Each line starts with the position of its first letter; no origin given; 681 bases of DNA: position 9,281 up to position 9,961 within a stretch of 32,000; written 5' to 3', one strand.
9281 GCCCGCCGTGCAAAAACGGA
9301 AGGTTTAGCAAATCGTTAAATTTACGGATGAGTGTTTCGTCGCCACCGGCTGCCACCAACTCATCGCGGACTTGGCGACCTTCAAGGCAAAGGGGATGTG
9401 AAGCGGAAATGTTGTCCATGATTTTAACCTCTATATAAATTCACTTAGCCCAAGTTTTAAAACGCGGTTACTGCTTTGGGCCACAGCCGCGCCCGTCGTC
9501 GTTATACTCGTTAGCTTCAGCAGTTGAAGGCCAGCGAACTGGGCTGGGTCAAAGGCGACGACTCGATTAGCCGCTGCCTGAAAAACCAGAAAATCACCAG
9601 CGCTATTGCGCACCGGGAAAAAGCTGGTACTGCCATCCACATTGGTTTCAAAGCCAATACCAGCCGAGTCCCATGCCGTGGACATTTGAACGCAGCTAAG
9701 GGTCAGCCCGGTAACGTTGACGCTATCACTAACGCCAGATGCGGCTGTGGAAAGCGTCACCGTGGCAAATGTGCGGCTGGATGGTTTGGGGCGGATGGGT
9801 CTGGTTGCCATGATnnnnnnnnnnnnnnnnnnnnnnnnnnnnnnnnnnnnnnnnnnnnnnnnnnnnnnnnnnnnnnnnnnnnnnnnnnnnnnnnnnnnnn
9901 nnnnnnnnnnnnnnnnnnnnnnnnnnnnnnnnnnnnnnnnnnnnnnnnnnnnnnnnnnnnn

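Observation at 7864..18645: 10.8-kb int-alpA-primase/helicase-ori island carrying a 12-gene operon of unknowns: candidate new phage-satellite family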

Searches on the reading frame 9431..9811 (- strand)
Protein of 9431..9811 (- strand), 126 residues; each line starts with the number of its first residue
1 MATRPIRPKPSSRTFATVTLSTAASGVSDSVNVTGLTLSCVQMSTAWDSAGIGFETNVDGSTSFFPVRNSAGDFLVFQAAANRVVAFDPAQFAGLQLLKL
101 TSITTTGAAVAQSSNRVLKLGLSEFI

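Call 9: search_protein_families(library=pfam, max_evalue=0.1, proteins=[window:9431-9811:-])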
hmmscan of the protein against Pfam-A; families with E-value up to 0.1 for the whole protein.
window:9431-9811:- (126 aa): 0 families

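Call 10: search_protein_families(library=phrogs, max_evalue=0.01, proteins=[window:9431-9811:-])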
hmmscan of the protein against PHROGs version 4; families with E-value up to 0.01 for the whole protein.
window:9431-9811:- (126 aa): 0 families

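Call 12: search_protein_families(library=ncbifam, max_evalue=0.01, proteins=[window:9431-9811:-])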
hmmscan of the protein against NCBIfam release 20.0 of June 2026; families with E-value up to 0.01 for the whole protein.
window:9431-9811:- (126 aa): 0 families

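Call 28: search_protein_families(library=padloc, max_evalue=0.01, proteins=[window:9431-9811:-])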
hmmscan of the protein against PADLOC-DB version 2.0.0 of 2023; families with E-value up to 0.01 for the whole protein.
window:9431-9811:- (126 aa): 0 families

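Call 49: search_solved_structures(query=A4, max_evalue=10)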
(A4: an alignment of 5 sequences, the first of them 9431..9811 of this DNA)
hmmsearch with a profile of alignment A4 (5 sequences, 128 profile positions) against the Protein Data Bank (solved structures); distinct sequences matched with E-value up to 10: 8.
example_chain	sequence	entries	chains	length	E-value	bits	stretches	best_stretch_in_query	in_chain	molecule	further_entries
2vht_A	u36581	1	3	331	0.52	13.7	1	47-93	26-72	NTPASE P4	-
7uwz_A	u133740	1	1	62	0.53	13.7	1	60-92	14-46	De novo designed small beta-barrel protein 33_bp_sh3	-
4blt_A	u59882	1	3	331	0.55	13.6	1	47-93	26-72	NTPASE P4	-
4bls_A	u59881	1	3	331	0.62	13.5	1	47-93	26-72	NTPASE P4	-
1w44_A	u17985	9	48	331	0.74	13.2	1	47-93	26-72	NTPASE P4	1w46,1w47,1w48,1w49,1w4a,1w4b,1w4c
2vhc_A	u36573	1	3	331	0.75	13.2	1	47-93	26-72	NTPASE P4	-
2vhu_A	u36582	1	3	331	0.75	13.2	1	47-93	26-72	NTPASE P4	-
2vhj_A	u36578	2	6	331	0.81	13.1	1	47-93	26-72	NTPASE P4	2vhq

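Call 51: find_homologous_proteins(query=A4, max_evalue=0.001)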
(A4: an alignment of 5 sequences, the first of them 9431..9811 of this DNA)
Query A4 (5 sequences) (126 aa, profile of the alignment): 205 proteins with E <= 0.001 among 7439 candidates; the best 120 are listed.
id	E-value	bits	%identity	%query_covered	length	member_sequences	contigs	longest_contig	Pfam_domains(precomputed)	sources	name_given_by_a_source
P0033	1.6e-61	224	57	94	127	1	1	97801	-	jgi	jgi:hypothetical protein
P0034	1.6e-59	217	66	95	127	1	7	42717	-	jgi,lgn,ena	-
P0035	3.6e-59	216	64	96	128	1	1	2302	-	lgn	-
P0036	4.5e-59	216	65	94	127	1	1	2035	-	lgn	-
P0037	6.5e-59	216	62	98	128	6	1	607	-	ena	-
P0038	1.4e-58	214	65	95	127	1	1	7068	-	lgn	-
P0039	1.6e-58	214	59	98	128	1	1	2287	-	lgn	-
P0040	2.6e-58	214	67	93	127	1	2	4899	-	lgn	-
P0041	7.0e-58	212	63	95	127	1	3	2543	-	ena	-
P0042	8.3e-58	212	56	94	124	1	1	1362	-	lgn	-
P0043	9.5e-58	212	54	94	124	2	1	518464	-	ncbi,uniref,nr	ncbi:hypothetical protein [Pseudomonas fluorescens]|uniref:hypothetical protein n=1 Tax=Pseudomonas 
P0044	1.1e-57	212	55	94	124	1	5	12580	-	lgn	-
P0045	1.3e-57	211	64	98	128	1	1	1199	-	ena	-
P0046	1.8e-57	211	60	98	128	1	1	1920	-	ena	-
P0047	2.0e-57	211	54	94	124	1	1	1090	-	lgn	-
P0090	2.0e-53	198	67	100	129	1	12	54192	-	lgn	-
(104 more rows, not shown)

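Call 52: find_encoding_contigs(protein=P0090, flank=10000, max_places=3)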
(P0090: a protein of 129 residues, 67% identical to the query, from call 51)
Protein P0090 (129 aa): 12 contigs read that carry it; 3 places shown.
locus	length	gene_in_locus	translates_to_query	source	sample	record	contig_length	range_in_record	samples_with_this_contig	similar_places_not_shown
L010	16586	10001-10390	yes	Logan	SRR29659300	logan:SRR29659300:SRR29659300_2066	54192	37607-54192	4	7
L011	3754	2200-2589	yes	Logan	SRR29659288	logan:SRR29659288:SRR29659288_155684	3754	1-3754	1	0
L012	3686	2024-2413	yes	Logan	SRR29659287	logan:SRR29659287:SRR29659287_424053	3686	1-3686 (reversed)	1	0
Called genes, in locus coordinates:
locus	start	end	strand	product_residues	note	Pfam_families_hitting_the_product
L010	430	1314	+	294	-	PF05368:NmrA (weak), PF00106:adh_short (weak), PF01073:3Beta_HSD, PF01370:Epimerase, PF02719:Polysacc_synt_2, PF04321:RmlD_sub_bind, PF13460:NAD_binding_10, PF16363:GDP_Man_Dehyd, +2 more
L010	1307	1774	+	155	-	-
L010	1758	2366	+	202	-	PF01041:DegT_DnrJ_EryC1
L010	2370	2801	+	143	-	PF02945:Endonuclease_7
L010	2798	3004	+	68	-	-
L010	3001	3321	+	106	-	-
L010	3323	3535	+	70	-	-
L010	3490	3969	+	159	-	PF13392:HNH_3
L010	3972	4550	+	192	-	PF02348:CTP_transf_3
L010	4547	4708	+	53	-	-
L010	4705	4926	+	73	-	-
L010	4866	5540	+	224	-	-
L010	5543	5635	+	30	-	-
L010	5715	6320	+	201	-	PF24027:DUF7338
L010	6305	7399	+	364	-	-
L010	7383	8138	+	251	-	PF00977:His_biosynth, PF02581:TMP-TENI (faint), PF01207:Dus (faint), PF00290:Trp_syntA (faint), PF01180:DHO_dh (faint), PF04309:G3P_antiterm (faint), PF03060:NMO, PF00478:IMPDH (weak)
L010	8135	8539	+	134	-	PF13302:Acetyltransf_3 (weak), PF00583:Acetyltransf_1 (weak)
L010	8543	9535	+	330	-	PF03102:NeuB, PF08666:SAF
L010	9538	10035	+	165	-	-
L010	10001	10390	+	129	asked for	-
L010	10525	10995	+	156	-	-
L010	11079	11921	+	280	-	-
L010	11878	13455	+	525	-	-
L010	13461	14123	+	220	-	-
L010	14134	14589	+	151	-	-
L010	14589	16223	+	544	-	PF12236:Head-tail_con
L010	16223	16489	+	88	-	-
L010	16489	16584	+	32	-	?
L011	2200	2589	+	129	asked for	-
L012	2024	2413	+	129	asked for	-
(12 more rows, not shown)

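Call 55: search_dna_similar(query=L010:11878-13455:+, collection=phages, mode=protein, max_evalue=0.00001, max_rows=15)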
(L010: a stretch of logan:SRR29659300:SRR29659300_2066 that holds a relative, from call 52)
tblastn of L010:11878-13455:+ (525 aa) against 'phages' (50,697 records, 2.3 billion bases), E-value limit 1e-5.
Records with a match: 1033; places in all: 1037; records where one place covers at least 80% of the query: 18.
Best place of each record, by identity: <60% 1033.
By first word of the organism name: Pseudomonas 216; Escherichia 182; Rheinheimera 112; Salmonella 95; Arthrobacter 78; Erwinia 35; Vibrio 35; Klebsiella 32; Shigella 23; Cronobacter 15; and 47 more.
By host as written in the record: Rheinheimera sp. BAL341 112; - 105; Arthrobacter sp. ATCC 21022 65; Pseudomonas aeruginosa 65; Escherichia coli 55; Pseudomonas aeruginosa PAO1 29; Escherichia coli K-12 MG1655 26; Pseudomonas syringae pv. actinidiae 18; and 257 more.
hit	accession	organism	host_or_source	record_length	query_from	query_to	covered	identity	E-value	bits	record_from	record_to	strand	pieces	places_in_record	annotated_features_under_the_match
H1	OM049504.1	Acidovorax phage AP1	Paracidovorax oryzae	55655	5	491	93%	43.9%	2e-113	375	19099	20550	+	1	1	TerL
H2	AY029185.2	Bordetella phage BPP-1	-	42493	2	493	94%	41.9%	1e-104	350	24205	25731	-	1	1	bbp25: Bbp25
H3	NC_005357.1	Bordetella phage BPP-1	Bordetella bronchiseptica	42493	2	493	94%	41.9%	1e-104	350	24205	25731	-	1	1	terminase family protein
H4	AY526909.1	Bordetella phage BIP-1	-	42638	2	493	94%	41.9%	1e-104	350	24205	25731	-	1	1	none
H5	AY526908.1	Bordetella phage BMP-1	-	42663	2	493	94%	41.9%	1e-104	350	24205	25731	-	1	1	none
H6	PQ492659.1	Limnohabitans phage DC33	Limnohabitans sp. DCL3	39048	16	493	91%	42.7%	9e-107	356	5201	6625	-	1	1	hypothetical protein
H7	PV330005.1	Bordetella phage vB_BbrP_003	Bordetella bronchiseptica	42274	2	493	94%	41.5%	3e-102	343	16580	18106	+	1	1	terminase large subunit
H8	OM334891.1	Acinetobacter phage 4316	Acinetobacter baumannii 4316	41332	1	493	94%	41.2%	8e-102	342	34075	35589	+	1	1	terminase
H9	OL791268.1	Phage zth2-2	-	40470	34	506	90%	42.4%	2e-104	349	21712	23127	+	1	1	record has no annotation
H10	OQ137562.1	Caulobacter phage RapA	Caulobacter vibrioides CB15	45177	38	507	90%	41.5%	6e-102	342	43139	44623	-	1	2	RapA_gp056c: terminase large subunit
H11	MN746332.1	Caulobacter phage SR18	Caulobacter vibrioides CB15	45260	38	507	90%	41.5%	7e-102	342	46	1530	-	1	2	repeat_region | terminase large subunit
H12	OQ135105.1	Caulobacter phage BL94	Caulobacter vibrioides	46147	38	507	90%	41.5%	8e-102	342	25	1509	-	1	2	BL94_gp001c: terminase large subunit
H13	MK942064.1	Caulobacter phage Jess A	Caulobacter vibrioides CB15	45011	38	507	90%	41.5%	1e-101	341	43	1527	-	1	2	terminase large subunit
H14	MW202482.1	Caudoviricetes sp.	Manatee Spring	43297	40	487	85%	38.3%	3e-74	261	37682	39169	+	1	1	large subunit terminase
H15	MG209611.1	Aphanizomenon phage vB_AphaS-CL131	Aphanizomenon flos-aquae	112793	63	490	82%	38.7%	5e-82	284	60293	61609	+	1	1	terminase large subunit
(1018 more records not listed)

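Call 56: search_dna_similar(query=window:9431-9811:-, collection=phages, mode=protein, max_evalue=0.01, max_rows=20)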
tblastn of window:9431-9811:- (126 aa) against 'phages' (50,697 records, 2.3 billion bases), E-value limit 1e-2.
No match.

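Call 57: find_related_loci(query=A4, collection=viral_contigs, flank=10000)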
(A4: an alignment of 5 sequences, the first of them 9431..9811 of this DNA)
Query A4 (126 aa) in viral_contigs; peptide patterns used: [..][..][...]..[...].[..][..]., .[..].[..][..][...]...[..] (x = any residue, [..] = any of these).
249 stretches matched a pattern; 6 encode a relative of the query (tblastn E <= 1e-3); 6 distinct loci.
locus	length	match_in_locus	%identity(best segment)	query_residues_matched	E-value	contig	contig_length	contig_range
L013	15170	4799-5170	60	3-126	7e-50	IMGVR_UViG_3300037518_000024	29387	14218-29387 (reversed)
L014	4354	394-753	62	6-125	9e-45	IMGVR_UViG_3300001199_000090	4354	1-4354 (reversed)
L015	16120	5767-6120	57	6-124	9e-45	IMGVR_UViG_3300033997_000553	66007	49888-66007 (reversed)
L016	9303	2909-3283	56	2-126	3e-44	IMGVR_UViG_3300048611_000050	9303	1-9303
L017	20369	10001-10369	57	4-126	2e-45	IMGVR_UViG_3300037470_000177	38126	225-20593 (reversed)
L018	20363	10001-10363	55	6-126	5e-37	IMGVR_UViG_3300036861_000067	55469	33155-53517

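Call 61: search_protein_families(library=pfam, max_evalue=0.1, proteins=[L018:9511-10026:+, L018:9983-10375:+, L018:10585-11061:+, L018:11089-12030:+, L018:16186-16452:+, L018:16449-17375:+, L018:17560-18411:+, L018:18428-18787:+, L018:18780-19259:+, L018:19264-19902:+])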
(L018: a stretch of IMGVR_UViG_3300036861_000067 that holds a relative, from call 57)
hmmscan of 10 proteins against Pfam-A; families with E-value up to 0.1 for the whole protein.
L018:9511-10026:+ (171 aa): 2 families
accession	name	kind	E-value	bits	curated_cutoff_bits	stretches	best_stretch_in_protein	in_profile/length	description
PF13384.12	HTH_23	-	0.018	15.3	24.6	1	18-44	14-41/50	Homeodomain-like domain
PF13551.12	HTH_29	-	0.066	13.7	28.1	0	16-44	7-36/64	Winged helix-turn helix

L018:9983-10375:+ (130 aa): 0 families

L018:10585-11061:+ (158 aa): 0 families

L018:11089-12030:+ (313 aa): 0 families

L018:16186-16452:+ (88 aa): 1 family
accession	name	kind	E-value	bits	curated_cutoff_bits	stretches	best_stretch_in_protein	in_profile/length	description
PF25181.1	Phage_Bbp19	-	0.00082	19.6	25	1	49-77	25-50/61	Bbp19-like phage protein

L018:16449-17375:+ (308 aa): 0 families

L018:17560-18411:+ (283 aa): 2 families
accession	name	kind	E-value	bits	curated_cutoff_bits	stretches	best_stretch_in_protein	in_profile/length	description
PF19821.5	Phage_capsid_2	-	1.3e-22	80.8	25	1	4-275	3-291/293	Phage capsid protein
PF10636.14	hemP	-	0.04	14.2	25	0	261-280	4-23/37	Hemin uptake protein hemP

L018:18428-18787:+ (119 aa): 0 families

L018:18780-19259:+ (159 aa): 0 families

L018:19264-19902:+ (212 aa): 0 families

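Call 62: search_protein_families(library=phrogs, max_evalue=0.001, proteins=[L018:9511-10026:+, L018:9983-10375:+, L018:10585-11061:+, L018:11089-12030:+, L018:16186-16452:+, L018:16449-17375:+, L018:17560-18411:+, L018:18428-18787:+, L018:18780-19259:+, L018:19264-19902:+])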
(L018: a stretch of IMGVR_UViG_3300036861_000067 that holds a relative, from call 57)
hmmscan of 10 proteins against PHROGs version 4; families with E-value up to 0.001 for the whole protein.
L018:9511-10026:+ (171 aa): 4 families
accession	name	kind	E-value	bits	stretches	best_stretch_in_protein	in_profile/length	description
phrog_309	-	head and packaging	6.6e-40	139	1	3-145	136-289/319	terminase small subunit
phrog_23444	-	head and packaging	1.7e-08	35.5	1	26-125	3-112/126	terminase small subunit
phrog_26539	-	unknown function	2.9e-05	24.7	1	3-94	13-105/241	-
phrog_4044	-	head and packaging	0.00023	21.7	1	19-71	38-90/180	terminase small subunit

L018:9983-10375:+ (130 aa): 0 families

L018:10585-11061:+ (158 aa): 0 families

L018:11089-12030:+ (313 aa): 0 families

L018:16186-16452:+ (88 aa): 0 families

L018:16449-17375:+ (308 aa): 2 families
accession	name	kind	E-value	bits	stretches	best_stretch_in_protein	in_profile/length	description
phrog_3742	-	unknown function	2.9e-39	136.7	1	31-300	20-286/287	-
phrog_458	-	other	0.00081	20.4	0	104-244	70-212/246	protease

L018:17560-18411:+ (283 aa): 1 family
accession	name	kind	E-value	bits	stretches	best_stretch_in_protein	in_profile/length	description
phrog_3437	-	head and packaging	1.2e-54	186.6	1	1-277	6-293/294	major head protein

L018:18428-18787:+ (119 aa): 1 family
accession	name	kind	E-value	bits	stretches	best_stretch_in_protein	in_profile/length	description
phrog_18004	-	unknown function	1.5e-09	38.9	1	43-117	17-89/92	-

L018:18780-19259:+ (159 aa): 1 family
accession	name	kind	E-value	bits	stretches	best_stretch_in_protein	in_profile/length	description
phrog_26742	-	unknown function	7e-33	114.6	1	18-156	1-139/144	-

L018:19264-19902:+ (212 aa): 2 families
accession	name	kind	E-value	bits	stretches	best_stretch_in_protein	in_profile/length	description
phrog_394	-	tail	1.3e-32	113.8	1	1-197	1-189/190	tail protein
phrog_9239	-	tail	1.4e-10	41.2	1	3-163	3-155/741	tail tubular protein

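Call 100: predict_structure(alignment_id=A6)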
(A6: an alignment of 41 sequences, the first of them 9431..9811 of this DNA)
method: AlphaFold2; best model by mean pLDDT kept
length: 126 residues; sequences in the alignment: 41
mean_pLDDT: 87.5   pTM: 0.78
mean pLDDT of the five models: 87.5, 84.6, 83.6, 78.9, 77.3
residues with pLDDT >= 90: 59; 70-90: 65; 50-70: 2; < 50: 0
segments of 3 or more residues with pLDDT < 50: none
pLDDT, mean of each block of 10 residues (from residue 1): 77 90 86 93 80 91 90 87 88 92 86 88 88
secondary structure, 60 per line:
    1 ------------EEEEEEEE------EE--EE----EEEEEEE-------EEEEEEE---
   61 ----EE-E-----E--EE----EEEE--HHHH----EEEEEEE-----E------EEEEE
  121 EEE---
elements in order: E13-20 E37-43 E51-57 E83-86 H89-92 E97-103 E116-123

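Call 102: fold_search(model_id=the predicted structure, library=pdb)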
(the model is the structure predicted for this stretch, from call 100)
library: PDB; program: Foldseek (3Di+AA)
matches with E <= 10: 1357; with E <= 0.001: 0
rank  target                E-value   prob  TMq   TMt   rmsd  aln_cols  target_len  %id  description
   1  6i5o_A                7.4e-03  1.00  0.49  0.53   6.2       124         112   18  Crystal structure of SPBc2 prophage-derived protein YomS (released 2019-11-20)
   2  4y6t_E                8.7e-03  0.92  0.37  0.34   6.8       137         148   13  Structure of Tobacco streak virus coat protein dimer at 2.4 Angstroms resolution (released 2016-01-20)
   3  4y6t_A                1.1e-02  0.87  0.35  0.32   7.3       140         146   13  Structure of Tobacco streak virus coat protein dimer at 2.4 Angstroms resolution (released 2016-01-20)
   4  8pfe_C                1.2e-02  1.00  0.50  0.43   4.7       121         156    8  Crystal Structure of an Hexavariant of the b1 Domain of Human Neuropilin-1 in Complex with the KDKPPR Peptide (released 2023-08-02)
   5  4y6t_D                1.2e-02  0.95  0.40  0.37   6.6       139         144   11  Structure of Tobacco streak virus coat protein dimer at 2.4 Angstroms resolution (released 2016-01-20)
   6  7jjc_A                1.3e-02  0.99  0.47  0.39   6.0       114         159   10  Crystal structure of neuropilin-1 b1 domain in complex with SARS-CoV-2 S1 C-end rule (CendR) peptide (released 2020-10-28)
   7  6scl_C                1.3e-02  0.96  0.37  0.34   6.7       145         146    8  Cryo-EM Structure of Barley Yellow Dwarf Virus VLP (released 2019-10-02)
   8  6tjt_B                1.4e-02  0.98  0.42  0.36   5.1       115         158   14  Neuropilin2-b1 domain in a complex with the C-terminal VEGFC peptide (released 2020-12-16)
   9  5dq0                  1.4e-02  0.99  0.44  0.37   5.5       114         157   17  Structure of human neuropilin-2 b1 domain with novel and unique zinc binding site (released 2016-09-28)
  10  4y6t_C                1.6e-02  0.89  0.37  0.34   7.1       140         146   11  Structure of Tobacco streak virus coat protein dimer at 2.4 Angstroms resolution (released 2016-01-20)
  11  4y6x_C                1.7e-02  0.87  0.35  0.33   6.8       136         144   11  Structure of Tobacco streak virus coat protein at 2.1 Angstroms resolution (C2 crystal form) (released 2016-01-20)
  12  4lpl                  1.8e-02  0.96  0.40  0.36   8.0       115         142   12  Structure of CBM32-1 from a family 31 glycoside hydrolase from Clostridium perfringens (released 2014-07-16)
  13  3j4u_H                1.9e-02  0.92  0.39  0.36   6.4       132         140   13  A new topology of the HK97-like fold revealed in Bordetella bacteriophage: non-covalent chainmail secured by jellyroll (released 2013-12-25)
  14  2v72                  2.0e-02  0.91  0.37  0.35   7.5       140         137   11  The structure of the family 32 CBM from C. perfringens NanJ in complex with galactose (released 2007-08-21)
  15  2wuh_A                2.3e-02  0.99  0.50  0.41   5.5       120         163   12  Crystal structure of the DDR2 discoidin domain bound to a triple- helical collagen peptide (released 2009-12-29)
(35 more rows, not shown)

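Call 105: fold_search(model_id=the predicted structure, library=viral)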
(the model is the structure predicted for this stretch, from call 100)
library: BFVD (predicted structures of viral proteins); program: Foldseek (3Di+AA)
matches with E <= 10: 1659; with E <= 0.001: 13
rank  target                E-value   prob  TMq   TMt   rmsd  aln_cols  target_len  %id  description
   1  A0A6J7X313            5.0e-10  1.00  0.84  0.89   1.8       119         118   27  Uncharacterized protein [uncultured Caudovirales phage]
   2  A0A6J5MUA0            1.2e-08  1.00  0.77  0.74  10.5       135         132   18  Uncharacterized protein [uncultured Caudovirales phage]
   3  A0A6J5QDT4            3.1e-07  1.00  0.73  0.72   2.6       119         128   22  Uncharacterized protein [uncultured Caudovirales phage]
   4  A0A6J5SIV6            6.3e-06  1.00  0.69  0.72   3.1       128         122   18  Uncharacterized protein [uncultured Caudovirales phage]
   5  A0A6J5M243            1.1e-04  1.00  0.52  0.53   5.3       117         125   21  Uncharacterized protein [uncultured Caudovirales phage]
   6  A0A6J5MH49            1.4e-04  1.00  0.51  0.55   5.3       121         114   20  Uncharacterized protein [uncultured Caudovirales phage]
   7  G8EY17                1.8e-04  1.00  0.50  0.56   4.6       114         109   16  Uncharacterized protein [Synechococcus phage S-CAM8]
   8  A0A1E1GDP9            3.3e-04  1.00  0.53  0.59   4.3       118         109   14  (no name in the UniProt tables at hand)
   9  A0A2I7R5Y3            3.5e-04  1.00  0.53  0.53   4.4       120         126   15  (no name in the UniProt tables at hand)
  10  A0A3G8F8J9            4.2e-04  1.00  0.44  0.45   4.8       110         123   17  (no name in the UniProt tables at hand)
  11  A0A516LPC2            6.9e-04  1.00  0.55  0.64   4.8       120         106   18  (no name in the UniProt tables at hand)
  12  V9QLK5                7.7e-04  1.00  0.40  0.43   6.1       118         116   14  (no name in the UniProt tables at hand)
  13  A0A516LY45            8.7e-04  1.00  0.54  0.55   5.5       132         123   17  (no name in the UniProt tables at hand)
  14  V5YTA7                1.4e-03  1.00  0.41  0.43   5.9       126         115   18  Uncharacterized protein [Pseudomonas phage PPpW-3]
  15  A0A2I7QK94            1.7e-03  1.00  0.50  0.60   4.2       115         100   13  (no name in the UniProt tables at hand)
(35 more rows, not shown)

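Call 109: find_related_loci(query=L018:11948-13552:+, collection=viral_contigs, flank=10000)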
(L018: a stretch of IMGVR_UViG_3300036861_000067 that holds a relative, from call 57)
Query L018:11948-13552:+ (534 aa) in viral_contigs; peptide patterns used: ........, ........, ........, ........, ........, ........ (x = any residue, [..] = any of these).
14 stretches matched a pattern; 10 encode a relative of the query (tblastn E <= 1e-3); 9 distinct loci.
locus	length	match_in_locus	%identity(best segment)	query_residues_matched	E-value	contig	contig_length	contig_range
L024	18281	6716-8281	67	10-534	0e+0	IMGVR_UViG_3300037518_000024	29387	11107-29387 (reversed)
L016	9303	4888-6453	66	10-534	0e+0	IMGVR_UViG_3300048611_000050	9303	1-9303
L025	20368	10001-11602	100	1-534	0e+0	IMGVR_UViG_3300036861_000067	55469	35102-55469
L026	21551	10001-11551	63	17-534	0e+0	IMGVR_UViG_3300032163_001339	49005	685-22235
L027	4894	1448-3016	55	17-533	0e+0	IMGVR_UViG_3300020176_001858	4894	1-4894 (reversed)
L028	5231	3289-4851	54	16-530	3e-175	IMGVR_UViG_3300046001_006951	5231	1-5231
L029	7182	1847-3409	54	16-530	2e-172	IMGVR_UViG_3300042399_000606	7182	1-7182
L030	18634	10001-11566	66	10-534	0e+0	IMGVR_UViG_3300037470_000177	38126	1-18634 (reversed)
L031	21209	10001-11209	26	46-442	3e-11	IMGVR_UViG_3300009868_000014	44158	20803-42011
